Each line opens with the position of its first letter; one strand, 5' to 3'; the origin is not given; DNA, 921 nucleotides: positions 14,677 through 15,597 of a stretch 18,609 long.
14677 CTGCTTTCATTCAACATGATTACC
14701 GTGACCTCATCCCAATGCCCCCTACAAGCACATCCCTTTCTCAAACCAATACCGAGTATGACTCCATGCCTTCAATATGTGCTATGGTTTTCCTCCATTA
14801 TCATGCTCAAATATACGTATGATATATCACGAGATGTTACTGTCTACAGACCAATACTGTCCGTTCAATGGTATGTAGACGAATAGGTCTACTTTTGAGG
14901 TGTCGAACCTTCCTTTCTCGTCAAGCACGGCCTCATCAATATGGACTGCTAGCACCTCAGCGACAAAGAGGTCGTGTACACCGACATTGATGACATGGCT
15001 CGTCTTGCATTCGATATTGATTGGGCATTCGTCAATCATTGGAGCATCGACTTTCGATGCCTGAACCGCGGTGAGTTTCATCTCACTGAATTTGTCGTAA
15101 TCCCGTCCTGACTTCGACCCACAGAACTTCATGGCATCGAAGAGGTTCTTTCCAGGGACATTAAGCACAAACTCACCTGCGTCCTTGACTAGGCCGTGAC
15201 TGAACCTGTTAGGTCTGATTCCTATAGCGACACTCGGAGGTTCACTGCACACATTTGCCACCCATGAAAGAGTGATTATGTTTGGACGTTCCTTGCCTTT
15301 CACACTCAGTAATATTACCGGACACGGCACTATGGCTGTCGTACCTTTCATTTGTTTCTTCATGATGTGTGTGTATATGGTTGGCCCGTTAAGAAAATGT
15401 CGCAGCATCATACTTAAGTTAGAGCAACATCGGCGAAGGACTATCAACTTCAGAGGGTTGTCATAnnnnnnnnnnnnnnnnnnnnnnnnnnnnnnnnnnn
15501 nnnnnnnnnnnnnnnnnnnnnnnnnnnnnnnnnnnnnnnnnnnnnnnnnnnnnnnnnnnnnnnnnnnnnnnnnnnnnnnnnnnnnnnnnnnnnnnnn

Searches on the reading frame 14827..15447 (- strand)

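Call 3: search_protein_families(library=pfam, proteins=[window:14827-15447:-], max_evalue=0.01)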
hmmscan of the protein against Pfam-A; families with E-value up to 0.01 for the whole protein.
window:14827-15447:- (206 aa): 1 family
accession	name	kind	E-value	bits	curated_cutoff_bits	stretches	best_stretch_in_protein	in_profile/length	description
PF01613.24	Flavin_Reduct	-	1.6e-33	116.4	27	1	40-177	4-140/153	Flavin reductase like domain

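Call 66: search_protein_families(library=ncbifam, proteins=[window:14827-15447:-], max_evalue=1e-10)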
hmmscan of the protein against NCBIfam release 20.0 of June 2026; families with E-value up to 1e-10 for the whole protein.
window:14827-15447:- (206 aa): 0 families
